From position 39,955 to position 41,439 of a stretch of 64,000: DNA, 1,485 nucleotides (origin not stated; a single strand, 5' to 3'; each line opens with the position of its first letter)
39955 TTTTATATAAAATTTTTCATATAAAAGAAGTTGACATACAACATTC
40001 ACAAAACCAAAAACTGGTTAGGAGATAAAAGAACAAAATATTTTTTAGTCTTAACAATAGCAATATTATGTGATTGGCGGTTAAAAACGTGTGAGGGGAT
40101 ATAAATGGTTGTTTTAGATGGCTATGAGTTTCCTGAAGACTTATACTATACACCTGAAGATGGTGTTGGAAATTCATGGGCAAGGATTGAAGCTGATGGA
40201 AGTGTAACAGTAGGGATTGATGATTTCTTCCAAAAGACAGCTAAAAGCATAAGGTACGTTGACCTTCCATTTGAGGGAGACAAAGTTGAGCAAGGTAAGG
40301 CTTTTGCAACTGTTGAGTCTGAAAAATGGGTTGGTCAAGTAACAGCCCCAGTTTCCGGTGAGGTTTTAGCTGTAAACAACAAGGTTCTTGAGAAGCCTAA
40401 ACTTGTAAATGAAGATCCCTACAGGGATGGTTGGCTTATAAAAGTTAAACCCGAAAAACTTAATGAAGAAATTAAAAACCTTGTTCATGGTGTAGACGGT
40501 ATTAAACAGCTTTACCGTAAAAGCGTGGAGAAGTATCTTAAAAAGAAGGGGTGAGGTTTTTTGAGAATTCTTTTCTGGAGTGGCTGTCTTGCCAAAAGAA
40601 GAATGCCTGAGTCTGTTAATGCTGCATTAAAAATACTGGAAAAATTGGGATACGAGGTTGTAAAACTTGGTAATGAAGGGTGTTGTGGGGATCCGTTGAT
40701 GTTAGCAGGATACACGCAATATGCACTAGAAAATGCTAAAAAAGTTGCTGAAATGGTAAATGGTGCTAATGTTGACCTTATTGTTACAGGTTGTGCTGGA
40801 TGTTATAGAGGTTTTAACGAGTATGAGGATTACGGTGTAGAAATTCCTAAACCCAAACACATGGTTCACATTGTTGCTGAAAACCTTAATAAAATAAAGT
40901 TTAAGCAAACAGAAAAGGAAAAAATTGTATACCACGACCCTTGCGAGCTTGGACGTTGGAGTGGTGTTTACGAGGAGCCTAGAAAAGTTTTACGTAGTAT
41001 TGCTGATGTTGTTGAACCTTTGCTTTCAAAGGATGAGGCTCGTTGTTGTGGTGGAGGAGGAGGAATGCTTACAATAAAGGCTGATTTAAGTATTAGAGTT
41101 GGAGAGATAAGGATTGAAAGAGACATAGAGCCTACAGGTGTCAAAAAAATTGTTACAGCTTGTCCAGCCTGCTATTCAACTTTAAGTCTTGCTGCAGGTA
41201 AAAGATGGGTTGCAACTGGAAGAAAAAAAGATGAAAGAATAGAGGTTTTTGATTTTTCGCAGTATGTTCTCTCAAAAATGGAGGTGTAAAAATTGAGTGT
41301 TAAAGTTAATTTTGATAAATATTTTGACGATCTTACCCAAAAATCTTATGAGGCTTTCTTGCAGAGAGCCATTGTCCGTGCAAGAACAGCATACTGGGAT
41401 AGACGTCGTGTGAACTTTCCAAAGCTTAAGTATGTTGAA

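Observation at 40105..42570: GcvH-like lipoyl carrier translationally coupled to LutA-like (CCG) and LutB-like (LUD + 2x[4Fe-4S]) proteins, without LutC or gcvT/gcvP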

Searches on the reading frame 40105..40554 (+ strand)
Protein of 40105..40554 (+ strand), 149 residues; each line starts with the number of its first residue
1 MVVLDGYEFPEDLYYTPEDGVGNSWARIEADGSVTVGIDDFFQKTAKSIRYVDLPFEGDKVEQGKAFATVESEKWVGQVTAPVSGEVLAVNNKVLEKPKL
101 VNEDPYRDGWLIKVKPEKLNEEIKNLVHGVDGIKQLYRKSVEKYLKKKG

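Call 3: search_protein_families(library=pfam, proteins=[window:40105-40554:+], max_evalue=0.01)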
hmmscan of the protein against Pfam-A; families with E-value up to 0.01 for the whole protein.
window:40105-40554:+ (149 aa): 3 families
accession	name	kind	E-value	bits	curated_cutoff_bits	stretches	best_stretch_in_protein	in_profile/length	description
PF01597.25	GCV_H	-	4e-35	120.8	22.2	1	14-130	2-113/122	Glycine cleavage H-protein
PF00364.28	Biotin_lipoyl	-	3e-05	24.2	22.1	1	57-91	23-57/73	Biotin-requiring enzyme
PF13375.12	RnfC_N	-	0.00079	19.9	25.6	1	57-99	48-89/101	RnfC Barrel sandwich hybrid domain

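Call 4: search_protein_families(library=ncbifam, proteins=[window:40105-40554:+], max_evalue=0.01)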
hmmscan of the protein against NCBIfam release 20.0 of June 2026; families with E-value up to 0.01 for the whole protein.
window:40105-40554:+ (149 aa): 4 families
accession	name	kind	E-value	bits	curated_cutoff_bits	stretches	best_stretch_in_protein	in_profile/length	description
NF002270.0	PRK01202.1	subfamily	2.6e-36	124.2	117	1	7-129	2-119/129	glycine cleavage system protein GcvH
TIGR00527.1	gcvH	equivalog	8.5e-30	103.5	115.85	1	9-128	2-117/129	glycine cleavage system protein GcvH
TIGR03077.1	not_gcvH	equivalog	3.4e-13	49.6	144.05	1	33-117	16-100/110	glycine cleavage protein H-like protein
NF045810.1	GcvH_rel_desulf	equivalog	1.6e-12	47.5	150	1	8-136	11-135/167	GcvH-related protein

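Call 31: find_homologous_proteins(query=window:40105-40554:+, max_evalue=1e-10)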
Query window:40105-40554:+ (149 aa): 3200 proteins with E <= 1e-10 among 3262 candidates; the best 120 are listed.
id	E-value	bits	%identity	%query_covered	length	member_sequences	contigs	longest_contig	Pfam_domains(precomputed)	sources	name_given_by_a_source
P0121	3.8e-85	301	90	99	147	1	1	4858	PF01597.26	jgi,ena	-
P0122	4.2e-85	301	90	99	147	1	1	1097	PF01597.26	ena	-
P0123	6.2e-85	301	90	99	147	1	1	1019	PF01597.26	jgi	-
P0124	6.9e-85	301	90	99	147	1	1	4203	PF01597.26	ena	-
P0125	8.8e-85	300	89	99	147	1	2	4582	PF01597.26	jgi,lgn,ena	-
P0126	1.4e-84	299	89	99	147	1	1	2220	PF01597.26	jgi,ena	-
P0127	4.0e-83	295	89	99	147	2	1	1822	PF01597.26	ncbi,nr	ncbi:MAG: glycine cleavage system protein H [Candidatus Bathyarchaeota archaeon]|nr:glycine cleavage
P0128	3.5e-82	292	88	99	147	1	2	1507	PF01597.26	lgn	-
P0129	1.1e-80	287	85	99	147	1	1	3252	PF01597.26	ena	-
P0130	4.9e-75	269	80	98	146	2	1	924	PF01597.26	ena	-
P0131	1.9e-67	244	72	99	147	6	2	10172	PF01597.26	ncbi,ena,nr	ncbi:glycine cleavage system protein H [Candidatus Bathyarchaeota archaeon]|nr:MAG: glycine cleavage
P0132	1.7e-66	241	73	99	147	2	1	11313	PF01597.26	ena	-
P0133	7.5e-66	239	71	98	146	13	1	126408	PF01597.26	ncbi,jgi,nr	ncbi:glycine cleavage system protein GcvH [Candidatus Bathyarchaeota archaeon]|nr:MAG: glycine cleav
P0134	2.1e-56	208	62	96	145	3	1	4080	PF01597.26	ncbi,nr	ncbi:glycine cleavage system protein H [Candidatus Bathyarchaeota archaeon]|nr:MAG: glycine cleavage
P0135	1.8e-52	195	61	99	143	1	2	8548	PF01597.26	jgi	jgi:glycine cleavage system H protein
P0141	1.3e-36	144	49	95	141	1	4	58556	PF01597.26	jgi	jgi:glycine cleavage system H protein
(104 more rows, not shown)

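Call 32: find_encoding_contigs(protein=P0133, flank=7000, max_places=1)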
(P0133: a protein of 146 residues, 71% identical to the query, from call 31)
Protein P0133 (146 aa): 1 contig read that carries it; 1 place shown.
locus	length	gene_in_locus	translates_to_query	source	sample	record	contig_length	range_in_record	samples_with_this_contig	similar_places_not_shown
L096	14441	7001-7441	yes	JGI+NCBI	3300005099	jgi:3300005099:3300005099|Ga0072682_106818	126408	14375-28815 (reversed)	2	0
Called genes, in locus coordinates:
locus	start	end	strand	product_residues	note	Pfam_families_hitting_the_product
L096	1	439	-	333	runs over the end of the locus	PF04055:Radical_SAM, PF06968:BATS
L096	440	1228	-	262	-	PF21948:LplA-B_cat, PF03099:BPL_LplA_LipB (weak)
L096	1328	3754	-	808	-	PF00890:FAD_binding_2, PF01266:DAO (weak), PF07992:Pyr_redox_2 (weak), PF12831:FAD_oxidored, PF13450:NAD_binding_8, PF00037:Fer4, PF13237:Fer4_10, PF02662:FlpD, +11 more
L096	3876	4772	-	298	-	PF01040:UbiA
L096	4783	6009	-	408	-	PF12838:Fer4_7 (weak), PF13183:Fer4_8, PF13534:Fer4_17, PF02754:CCG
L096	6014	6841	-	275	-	-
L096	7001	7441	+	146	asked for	PF01597:GCV_H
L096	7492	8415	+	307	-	PF00056:Ldh_1_N, PF02866:Ldh_1_C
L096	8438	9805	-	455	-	PF06849:DUF1246, PF06973:DUF1297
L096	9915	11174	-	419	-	PF03952:Enolase_N, PF00113:Enolase_C, PF13378:MR_MLE_C (weak)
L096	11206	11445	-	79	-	PF01194:RNA_pol_N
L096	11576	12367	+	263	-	PF00696:AA_kinase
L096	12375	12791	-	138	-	PF01989:AcnX_swivel_put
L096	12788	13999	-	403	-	PF04412:AcnX, PF28403:AcnX_2nd, PF28406:AcnX_3rd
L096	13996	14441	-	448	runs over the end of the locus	PF20695:UbiD_N, PF01977:UbiD, PF20696:UbiD_C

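Call 33: find_encoding_contigs(protein=P0131, flank=7000, max_places=1)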
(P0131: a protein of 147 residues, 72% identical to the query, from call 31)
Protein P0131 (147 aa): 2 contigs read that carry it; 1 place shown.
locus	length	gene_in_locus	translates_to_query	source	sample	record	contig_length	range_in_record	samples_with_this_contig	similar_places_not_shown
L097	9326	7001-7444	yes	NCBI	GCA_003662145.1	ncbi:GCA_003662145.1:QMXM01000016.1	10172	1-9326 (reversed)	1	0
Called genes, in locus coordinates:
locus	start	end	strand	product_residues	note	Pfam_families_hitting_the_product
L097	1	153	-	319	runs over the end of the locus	PF01058:Oxidored_q6, PF14720:NiFe_hyd_SSU_C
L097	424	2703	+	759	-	PF00708:Acylphosphatase, PF07503:zf-HYPF, PF01300:Sua5_yciO_yrdC, PF17788:HypF_C, PF22521:HypF_C_2, PF00814:TsaD (weak)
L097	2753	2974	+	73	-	PF01455:HupF_HypC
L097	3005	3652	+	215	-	PF03193:RsgA_GTPase (faint), PF02492:cobW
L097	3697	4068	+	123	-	PF01155:HypA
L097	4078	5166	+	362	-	PF01924:HypD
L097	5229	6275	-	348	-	PF00586:AIRS, PF02769:AIRS_C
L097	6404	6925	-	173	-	PF01750:HycI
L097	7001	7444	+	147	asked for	PF01597:GCV_H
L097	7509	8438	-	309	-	PF00056:Ldh_1_N, PF02056:Glyco_hydro_4 (weak), PF02866:Ldh_1_C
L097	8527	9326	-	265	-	PF00113:Enolase_C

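Call 34: find_encoding_contigs(protein=P0135, flank=7000, max_places=1)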
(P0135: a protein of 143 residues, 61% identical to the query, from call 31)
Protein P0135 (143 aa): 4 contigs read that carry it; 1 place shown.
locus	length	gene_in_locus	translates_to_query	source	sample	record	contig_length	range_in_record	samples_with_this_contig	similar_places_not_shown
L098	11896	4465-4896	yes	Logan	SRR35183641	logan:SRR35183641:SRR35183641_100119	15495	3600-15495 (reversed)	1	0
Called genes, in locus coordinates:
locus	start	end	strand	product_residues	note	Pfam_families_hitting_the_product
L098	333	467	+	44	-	-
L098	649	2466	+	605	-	PF00037:Fer4 (weak), PF02463:SMC_N (faint), PF13175:AAA_15 (faint), PF00004:AAA (faint), PF00005:ABC_tran, PF13304:AAA_21 (faint), PF00005:ABC_tran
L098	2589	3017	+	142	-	PF01597:GCV_H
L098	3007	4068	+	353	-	PF21948:LplA-B_cat, PF03099:BPL_LplA_LipB, PF10437:Lip_prot_lig_C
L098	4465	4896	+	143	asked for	PF01597:GCV_H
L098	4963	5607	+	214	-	PF03767:Acid_phosphat_B (faint)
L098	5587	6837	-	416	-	PF01266:DAO (weak), PF01494:FAD_binding_3, PF03486:HI0933_like (weak), PF05834:Lycopene_cycl, PF12831:FAD_oxidored, PF22578:GGR_cat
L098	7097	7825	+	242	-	PF04476:4HFCP_synth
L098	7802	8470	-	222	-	PF00696:AA_kinase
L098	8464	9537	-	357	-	PF01968:Hydantoinase_A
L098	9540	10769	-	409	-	PF18301:preATP-grasp_3, PF14397:ATPgrasp_ST (faint), PF02655:ATP-grasp_3, PF08443:RimK (faint), PF07478:Dala_Dala_lig_C (weak)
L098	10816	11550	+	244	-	PF00977:His_biosynth, PF05690:ThiG (faint)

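Call 35: find_encoding_contigs(protein=P0141, flank=7000, max_places=1)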
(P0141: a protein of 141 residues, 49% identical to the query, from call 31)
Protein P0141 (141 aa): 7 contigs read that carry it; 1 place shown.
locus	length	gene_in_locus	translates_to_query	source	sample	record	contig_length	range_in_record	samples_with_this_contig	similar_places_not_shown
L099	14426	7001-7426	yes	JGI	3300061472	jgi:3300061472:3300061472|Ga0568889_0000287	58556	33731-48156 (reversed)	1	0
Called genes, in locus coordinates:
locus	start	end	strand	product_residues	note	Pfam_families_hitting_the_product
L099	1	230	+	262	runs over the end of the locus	PF04055:Radical_SAM (weak)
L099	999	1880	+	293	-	PF04055:Radical_SAM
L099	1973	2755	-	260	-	PF13500:AAA_26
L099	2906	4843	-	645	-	PF16177:ACAS_N, PF00501:AMP-binding, PF13193:AMP-binding_C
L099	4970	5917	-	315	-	-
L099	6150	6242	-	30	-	-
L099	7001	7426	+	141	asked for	PF01597:GCV_H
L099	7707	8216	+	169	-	PF00571:CBS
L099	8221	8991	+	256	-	PF00571:CBS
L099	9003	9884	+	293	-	PF00571:CBS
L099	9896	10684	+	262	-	PF00571:CBS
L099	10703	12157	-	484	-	PF02386:TrkH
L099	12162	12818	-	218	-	PF02254:TrkA_N, PF03435:Sacchrp_dh_NADP (faint), PF03446:NAD_binding_2 (faint), PF03807:F420_oxidored (weak), PF02080:TrkA_C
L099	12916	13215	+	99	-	PF02254:TrkA_N (weak)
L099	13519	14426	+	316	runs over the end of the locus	-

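Call 46: search_protein_families(library=pfam, proteins=[L096:6014-6841:-], max_evalue=0.001)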
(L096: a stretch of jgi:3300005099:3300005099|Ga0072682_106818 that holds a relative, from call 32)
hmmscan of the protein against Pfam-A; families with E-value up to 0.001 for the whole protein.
L096:6014-6841:- (275 aa): 0 families

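Call 55: search_solved_structures(query=window:40105-40554:+, max_evalue=1e-8)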
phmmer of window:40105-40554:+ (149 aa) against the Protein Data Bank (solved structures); distinct sequences matched with E-value up to 1e-8: 13.
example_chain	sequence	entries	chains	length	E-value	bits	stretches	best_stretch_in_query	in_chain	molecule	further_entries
1onl_A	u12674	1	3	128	1.1e-21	80.7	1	8-121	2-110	glycine cleavage system H protein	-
1dxm_A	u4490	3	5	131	4.4e-21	78.7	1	23-127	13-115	H PROTEIN | H PROTEIN OF THE GLYCINE CLEAVAGE SYSTEM | H-PROTEIN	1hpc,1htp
3a8i_E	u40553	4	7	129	4.4e-21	78.7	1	12-125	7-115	Glycine cleavage system H protein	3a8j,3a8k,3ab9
3a7a_B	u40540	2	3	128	4.5e-21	78.7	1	13-125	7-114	Glycine cleavage system H protein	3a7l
3ift_A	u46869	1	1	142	1.4e-19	73.9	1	8-117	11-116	Glycine cleavage system H protein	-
3hgb_A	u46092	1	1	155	1.7e-19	73.5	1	8-117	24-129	Glycine cleavage system H protein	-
2ka7_A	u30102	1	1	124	3.2e-17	66.2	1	24-116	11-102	Glycine cleavage system H protein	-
1zko_A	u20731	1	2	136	4.3e-17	65.8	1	23-116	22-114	Glycine cleavage system H protein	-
3mxu_A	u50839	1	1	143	2.8e-16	63.1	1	23-116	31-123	Glycine cleavage system H protein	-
2edg_A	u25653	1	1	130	5.1e-16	62.3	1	25-117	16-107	Glycine cleavage system H protein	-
3klr_A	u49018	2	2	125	8.6e-16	61.6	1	25-121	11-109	Glycine cleavage system H protein | Glycine cleavage system H protein, mitochondrial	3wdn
8ugo_E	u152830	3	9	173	3.7e-15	59.5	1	25-118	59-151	Glycine cleavage system H protein, mitochondrial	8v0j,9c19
3tzu_A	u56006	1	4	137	5.9e-14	55.6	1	10-122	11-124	Glycine cleavage system H protein 1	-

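Call 74: search_protein_families(library=ncbifam, proteins=[L096:4783-6009:-, L096:1328-3754:-], max_evalue=0.00001)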
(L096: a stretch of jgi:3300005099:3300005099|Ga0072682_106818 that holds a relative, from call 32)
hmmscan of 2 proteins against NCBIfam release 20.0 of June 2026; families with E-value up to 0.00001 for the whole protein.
L096:4783-6009:- (408 aa): 12 families
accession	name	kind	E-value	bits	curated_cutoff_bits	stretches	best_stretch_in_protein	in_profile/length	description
NF004898.0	PRK06259.1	equivalog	5.6e-52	177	385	1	77-401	176-486/488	fumarate reductase (CoM/CoB) subunit TfrB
NF045670.1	quin_L_LdhH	equivalog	7.2e-46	156.8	800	1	161-400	463-706/706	L-lactate dehydrogenase (quinone) large subunit LdhH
NF045796.1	DsrK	equivalog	1.1e-36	126.4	400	1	11-375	40-409/453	sulfate reduction electron transfer complex DsrMKJOP subunit DsrK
NF045711.1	sulf_resp_HmcF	equivalog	1.6e-35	122.8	750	1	20-381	58-427/457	sulfate respiration complex iron-sulfur protein HmcF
NF045724.1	ferredox_TmcB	equivalog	7.2e-34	117.1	735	1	19-388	38-413/430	electron transfer complex ferredoxin TmcB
NF045663.1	diclust_near_Sec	equivalog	5.7e-32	110.7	530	1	64-380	331-619/759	pyridine nucleotide-disulfide oxidoreductase/dicluster-binding protein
NF008369.0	PRK11168.1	equivalog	5.9e-32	111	278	1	146-403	150-399/401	anaerobic glycerol-3-phosphate dehydrogenase subunit C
TIGR03379.1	glycerol3P_GlpC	equivalog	5.8e-22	78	279.9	1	162-403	159-396/397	anaerobic glycerol-3-phosphate dehydrogenase subunit GlpC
TIGR03288.1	CoB_CoM_SS_B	equivalog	1.5e-11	44.1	345.15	0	332-380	190-238/290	CoB--CoM heterodisulfide reductase subunit B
NF008434.0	PRK11274.1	equivalog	1.3e-09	37.5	333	1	161-385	164-395/409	glycolate oxidase subunit GlcF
TIGR02486.1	RDH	subfamily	1.4e-06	28.4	160.35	1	24-107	207-284/314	reductive dehalogenase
TIGR00273.1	TIGR00273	equivalog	3.5e-06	26.2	444.8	0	23-125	294-381/432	LutB/LldF family L-lactate oxidation iron-sulfur protein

L096:1328-3754:- (808 aa): 64 families (the best 25 are shown)
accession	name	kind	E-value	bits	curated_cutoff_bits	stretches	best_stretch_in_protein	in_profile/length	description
NF040770.1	hetero_SS_HdrA2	exception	3.3e-271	901.8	1100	1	5-770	1-753/777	CoB-CoM heterodisulfide reductase HdrA2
NF041891.1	hdrA_Methbact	equivalog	8.1e-216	718.7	1300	1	5-786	2-759/762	ferredoxin:CoB-CoM heterodisulfide reductase subunit HdrA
NF041778.1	hetero_SS_HdrA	equivalog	2.5e-210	700.2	1400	1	6-741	8-730/771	ferredoxin:CoB-CoM heterodisulfide reductase subunit HdrA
NF038196.1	ferrodoxin_EFR1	subfamily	3.2e-17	63.4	75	1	582-649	173-238/242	EFR1 family ferrodoxin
NF040864.1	HgcB_ferredoxin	equivalog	4e-15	55.4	99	1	590-645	10-66/93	mercury methylation ferredoxin HgcB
TIGR03224.1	benzo_boxA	equivalog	1.4e-14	53.9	459.2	1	592-649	8-65/411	benzoyl-CoA 2,3-epoxidase subunit BoxA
NF009410.0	PRK12771.1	subfamily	4.4e-14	52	516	1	119-187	114-180/566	NAD(P)-binding protein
NF058577.1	FdxA_fam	equivalog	1e-12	48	65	1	594-639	7-52/52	4Fe-4S ferredoxin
TIGR02179.1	PorD_KorD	subfamily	1.6e-12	47.4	60.05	0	584-614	44-75/78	2-oxoacid:acceptor oxidoreductase, delta subunit, pyruvate/2-ketoisovalerate family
NF045874.1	Vhu_polyferre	exception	1.2e-11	44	600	1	556-640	93-174/381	F420-non-reducing hydrogenase associated-polyferredoxin VhuB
NF045873.1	F420_non_VhuD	exception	1.8e-11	44.2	215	1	665-752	2-89/132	F420-non-reducing hydrogenase iron-sulfur subunit VhuD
NF005506.0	PRK07118.1-5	equivalog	1.8e-11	44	388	1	596-651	143-198/279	Fe-S cluster domain-containing protein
TIGR02700.1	flavo_MJ0208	hypoth_equivalog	8.8e-11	41.5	251.35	1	590-639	144-193/234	dihydromethanopterin reductase (acceptor)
NF043069.1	T4HPD_activ_SAM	equivalog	2.9e-10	40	425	1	584-642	41-99/299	trans-4-hydroxy-L-proline dehydratase activase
NF005504.0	PRK07118.1-3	equivalog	5.2e-10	39.2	437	1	596-645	221-270/293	Fe-S cluster domain-containing protein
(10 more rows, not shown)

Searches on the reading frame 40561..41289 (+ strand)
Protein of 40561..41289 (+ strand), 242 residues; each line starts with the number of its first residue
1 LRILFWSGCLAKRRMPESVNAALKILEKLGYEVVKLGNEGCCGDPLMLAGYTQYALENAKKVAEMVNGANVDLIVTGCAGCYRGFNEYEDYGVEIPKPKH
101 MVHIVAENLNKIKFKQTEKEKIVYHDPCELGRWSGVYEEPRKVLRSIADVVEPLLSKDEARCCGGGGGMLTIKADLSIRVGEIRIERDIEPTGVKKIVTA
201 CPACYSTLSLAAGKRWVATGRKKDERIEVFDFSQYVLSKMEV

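Call 3: search_protein_families(library=pfam, proteins=[window:40561-41289:+], max_evalue=0.01)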
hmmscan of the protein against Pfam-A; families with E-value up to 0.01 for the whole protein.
window:40561-41289:+ (242 aa): 1 family
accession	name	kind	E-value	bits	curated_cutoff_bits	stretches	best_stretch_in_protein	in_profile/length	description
PF02754.22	CCG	-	1.2e-30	105.8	20.6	2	4-83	2-82/85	Cysteine-rich domain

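Call 4: search_protein_families(library=ncbifam, proteins=[window:40561-41289:+], max_evalue=0.01)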
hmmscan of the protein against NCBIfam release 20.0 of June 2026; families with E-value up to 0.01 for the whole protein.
window:40561-41289:+ (242 aa): 11 families
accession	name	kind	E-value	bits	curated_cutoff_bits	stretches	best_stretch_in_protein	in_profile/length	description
NF004898.0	PRK06259.1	equivalog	5.6e-39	134.1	385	1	1-207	262-462/488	fumarate reductase (CoM/CoB) subunit TfrB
NF045670.1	quin_L_LdhH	equivalog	3.2e-31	108.3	800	1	2-206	468-683/706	L-lactate dehydrogenase (quinone) large subunit LdhH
NF008369.0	PRK11168.1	equivalog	5e-20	71.7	278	1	2-214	168-386/401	anaerobic glycerol-3-phosphate dehydrogenase subunit C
NF045663.1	diclust_near_Sec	equivalog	1.9e-18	66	530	1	2-209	421-619/759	pyridine nucleotide-disulfide oxidoreductase/dicluster-binding protein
TIGR03288.1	CoB_CoM_SS_B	equivalog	2.1e-16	60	345.15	2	4-119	3-115/290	CoB--CoM heterodisulfide reductase subunit B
TIGR03379.1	glycerol3P_GlpC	equivalog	1.7e-15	56.6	279.9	1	2-207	163-376/397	anaerobic glycerol-3-phosphate dehydrogenase subunit GlpC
NF008434.0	PRK11274.1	equivalog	1.9e-14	53.4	333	1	2-211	169-391/409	glycolate oxidase subunit GlcF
NF045724.1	ferredox_TmcB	equivalog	3.9e-13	48.8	735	1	107-208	298-404/430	electron transfer complex ferredoxin TmcB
NF045711.1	sulf_resp_HmcF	equivalog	5.7e-12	45.2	750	1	47-207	251-424/457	sulfate respiration complex iron-sulfur protein HmcF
NF045796.1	DsrK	equivalog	1.6e-11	43.5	400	1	61-204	252-412/453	sulfate reduction electron transfer complex DsrMKJOP subunit DsrK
NF041780.1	hetero_SS_HdrB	equivalog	0.0053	16.1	450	0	158-207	40-89/304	ferredoxin:CoB-CoM heterodisulfide reductase subunit HdrB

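Call 54: search_solved_structures(query=window:40561-41289:+, max_evalue=0.001)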
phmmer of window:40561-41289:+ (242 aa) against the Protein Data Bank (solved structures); distinct sequences matched with E-value up to 0.001: 6.
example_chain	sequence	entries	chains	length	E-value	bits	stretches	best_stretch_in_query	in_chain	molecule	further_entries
9ojn_A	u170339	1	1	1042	1.3e-19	74.3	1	3-240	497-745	Iron-sulfur-binding reductase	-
9sfi_C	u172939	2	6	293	3.3e-11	46.8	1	1-88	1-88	H(2)/formate:CoB-CoM heterodisulfide,ferredoxin reductase subunit B2 | Heterodisulfide reductase subunit B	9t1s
5odc_B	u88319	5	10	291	1e-10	45.2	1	1-113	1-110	Heterodisulfide reductase, subunit B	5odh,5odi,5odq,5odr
8rvv_B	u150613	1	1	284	7.3e-10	42.4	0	152-208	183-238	H(2):CoB-CoM heterodisulfide,ferredoxin reductase subunit B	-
8rvu_b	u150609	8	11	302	8.7e-10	42.1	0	1-92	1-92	H(2):CoB-CoM heterodisulfide,ferredoxin reductase subunit B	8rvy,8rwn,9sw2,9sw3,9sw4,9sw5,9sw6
7bkb_B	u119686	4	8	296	4.6e-07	33.2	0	4-87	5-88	CoB--CoM heterodisulfide reductase subunit B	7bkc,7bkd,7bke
